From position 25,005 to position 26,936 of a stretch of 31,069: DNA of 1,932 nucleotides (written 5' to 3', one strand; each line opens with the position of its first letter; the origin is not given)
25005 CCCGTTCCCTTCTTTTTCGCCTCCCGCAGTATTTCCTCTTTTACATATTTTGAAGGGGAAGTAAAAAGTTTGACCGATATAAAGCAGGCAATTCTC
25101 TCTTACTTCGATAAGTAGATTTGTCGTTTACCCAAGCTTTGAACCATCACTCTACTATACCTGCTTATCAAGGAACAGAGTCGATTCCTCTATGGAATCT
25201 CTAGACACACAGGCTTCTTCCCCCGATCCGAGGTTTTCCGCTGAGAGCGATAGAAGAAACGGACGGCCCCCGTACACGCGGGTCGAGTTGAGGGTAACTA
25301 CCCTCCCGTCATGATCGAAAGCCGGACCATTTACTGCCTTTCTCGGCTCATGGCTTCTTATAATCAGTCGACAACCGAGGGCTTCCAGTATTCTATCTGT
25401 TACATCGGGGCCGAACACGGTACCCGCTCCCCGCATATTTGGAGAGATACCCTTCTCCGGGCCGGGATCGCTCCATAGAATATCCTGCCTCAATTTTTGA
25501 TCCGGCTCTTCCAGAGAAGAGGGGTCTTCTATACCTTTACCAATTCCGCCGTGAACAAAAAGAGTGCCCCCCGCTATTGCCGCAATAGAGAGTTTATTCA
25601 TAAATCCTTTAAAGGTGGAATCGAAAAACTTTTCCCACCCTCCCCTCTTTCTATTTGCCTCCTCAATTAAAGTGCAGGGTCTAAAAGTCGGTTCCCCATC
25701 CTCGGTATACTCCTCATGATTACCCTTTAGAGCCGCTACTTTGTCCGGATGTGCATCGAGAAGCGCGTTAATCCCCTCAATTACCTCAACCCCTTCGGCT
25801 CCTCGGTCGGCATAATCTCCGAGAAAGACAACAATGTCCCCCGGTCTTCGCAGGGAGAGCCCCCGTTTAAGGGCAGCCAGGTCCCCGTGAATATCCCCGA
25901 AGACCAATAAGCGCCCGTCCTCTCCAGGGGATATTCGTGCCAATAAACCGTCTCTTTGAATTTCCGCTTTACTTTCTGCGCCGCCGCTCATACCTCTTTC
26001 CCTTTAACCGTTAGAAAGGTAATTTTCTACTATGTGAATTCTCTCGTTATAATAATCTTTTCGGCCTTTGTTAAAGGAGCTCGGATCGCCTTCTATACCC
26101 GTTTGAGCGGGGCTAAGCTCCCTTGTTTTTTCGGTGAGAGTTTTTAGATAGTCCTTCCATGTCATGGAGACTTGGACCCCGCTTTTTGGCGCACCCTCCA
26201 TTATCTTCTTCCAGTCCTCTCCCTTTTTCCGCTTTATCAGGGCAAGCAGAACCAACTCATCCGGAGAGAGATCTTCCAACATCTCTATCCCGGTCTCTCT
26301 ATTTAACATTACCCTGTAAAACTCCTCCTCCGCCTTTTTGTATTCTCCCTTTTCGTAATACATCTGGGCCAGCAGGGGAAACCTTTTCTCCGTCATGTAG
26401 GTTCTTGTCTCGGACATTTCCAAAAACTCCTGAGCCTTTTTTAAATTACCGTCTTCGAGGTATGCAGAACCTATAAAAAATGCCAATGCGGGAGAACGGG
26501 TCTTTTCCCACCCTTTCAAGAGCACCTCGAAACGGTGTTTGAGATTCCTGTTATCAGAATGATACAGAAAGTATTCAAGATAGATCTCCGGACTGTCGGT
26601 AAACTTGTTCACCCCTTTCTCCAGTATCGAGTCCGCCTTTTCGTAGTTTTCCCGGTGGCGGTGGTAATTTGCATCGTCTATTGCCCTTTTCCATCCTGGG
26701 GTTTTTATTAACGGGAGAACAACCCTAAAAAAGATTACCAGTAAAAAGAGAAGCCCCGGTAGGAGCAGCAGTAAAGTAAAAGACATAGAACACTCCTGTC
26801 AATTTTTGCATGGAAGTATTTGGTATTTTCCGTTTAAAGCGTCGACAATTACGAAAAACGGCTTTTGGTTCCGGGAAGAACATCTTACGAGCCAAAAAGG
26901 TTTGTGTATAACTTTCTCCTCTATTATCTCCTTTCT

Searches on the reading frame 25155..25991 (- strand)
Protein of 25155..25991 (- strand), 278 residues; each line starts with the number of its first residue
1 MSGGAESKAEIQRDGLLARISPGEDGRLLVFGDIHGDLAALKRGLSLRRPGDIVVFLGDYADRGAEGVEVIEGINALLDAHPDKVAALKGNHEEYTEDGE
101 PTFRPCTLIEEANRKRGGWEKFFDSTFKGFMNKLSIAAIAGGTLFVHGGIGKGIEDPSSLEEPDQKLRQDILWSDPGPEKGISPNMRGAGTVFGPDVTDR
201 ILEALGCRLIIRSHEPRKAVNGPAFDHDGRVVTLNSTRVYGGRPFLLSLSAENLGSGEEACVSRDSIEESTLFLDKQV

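Call 5: search_protein_families(library=pfam, proteins=[window:25155-25991:-])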
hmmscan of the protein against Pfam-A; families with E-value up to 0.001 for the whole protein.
window:25155-25991:- (278 aa): 1 family
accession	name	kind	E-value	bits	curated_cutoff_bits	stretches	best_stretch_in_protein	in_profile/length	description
PF00149.33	Metallophos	-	7.6e-24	85.6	21.5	1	27-216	2-189/191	Calcineurin-like phosphoesterase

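Call 41: find_homologous_proteins(query=window:25155-25991:-)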
Query window:25155-25991:- (278 aa): 513 proteins with E <= 0.001 among 8000 candidates; the best 120 are listed.
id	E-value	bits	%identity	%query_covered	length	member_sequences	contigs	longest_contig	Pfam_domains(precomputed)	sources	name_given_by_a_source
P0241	1.9e-182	623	100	100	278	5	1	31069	PF00149.34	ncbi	ncbi:MAG: metallophosphoesterase [Spirochaetaceae bacterium]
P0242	1.5e-113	397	65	97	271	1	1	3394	PF00149.34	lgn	-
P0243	2.4e-109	383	65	96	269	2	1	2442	PF00149.34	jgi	jgi:hypothetical protein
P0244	2.7e-109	383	64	96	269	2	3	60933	PF00149.34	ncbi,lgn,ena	-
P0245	2.4e-104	367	58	98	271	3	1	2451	PF00149.34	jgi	jgi:serine/threonine-protein phosphatase PP1 catalytic subunit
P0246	1.8e-100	354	58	97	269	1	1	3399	PF00149.34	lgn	-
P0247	4.9e-97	343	57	95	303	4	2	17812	PF00149.34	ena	-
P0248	1.6e-92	328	59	94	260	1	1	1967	PF00149.34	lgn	-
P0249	8.9e-92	325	62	85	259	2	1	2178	PF00149.34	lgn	-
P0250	5.7e-91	323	59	89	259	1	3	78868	PF00149.34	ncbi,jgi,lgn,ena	-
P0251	4.1e-89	317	61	86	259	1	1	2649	PF12850.13,PF00149.34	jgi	jgi:protein phosphatase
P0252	9.1e-89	315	59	88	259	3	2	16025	PF00149.34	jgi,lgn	jgi:protein phosphatase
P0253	1.7e-87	311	55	93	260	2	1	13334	PF00149.34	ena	-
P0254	2.3e-87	311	56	89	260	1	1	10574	PF00149.34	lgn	-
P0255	4.6e-87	310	53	95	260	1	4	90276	PF00149.34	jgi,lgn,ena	-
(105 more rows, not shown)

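Call 56: find_encoding_contigs(protein=P0241, flank=3000, max_places=10)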
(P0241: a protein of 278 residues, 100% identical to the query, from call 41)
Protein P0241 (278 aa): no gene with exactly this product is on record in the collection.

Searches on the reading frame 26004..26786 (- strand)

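Call 5: search_protein_families(library=pfam, proteins=[window:26004-26786:-])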
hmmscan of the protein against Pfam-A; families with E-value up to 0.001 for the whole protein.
window:26004-26786:- (260 aa): 6 families
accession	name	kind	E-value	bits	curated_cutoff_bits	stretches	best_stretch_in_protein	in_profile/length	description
PF13428.12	TPR_14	-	7.7e-06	26.5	23.5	0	39-72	8-41/44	Tetratricopeptide repeat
PF13424.12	TPR_12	-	5.2e-05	23.8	30.1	0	139-160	9-30/77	Tetratricopeptide repeat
PF07719.23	TPR_2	-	0.0001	22.6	27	0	139-156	7-24/34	Tetratricopeptide repeat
PF14559.12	TPR_19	-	0.00017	22.3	25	0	98-123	24-49/68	Tetratricopeptide repeat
PF13181.12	TPR_8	-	0.00045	20.6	25.7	0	103-123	5-25/34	Tetratricopeptide repeat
PF13176.12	TPR_7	-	0.00079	19.8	27.9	0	138-154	4-20/36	Tetratricopeptide repeat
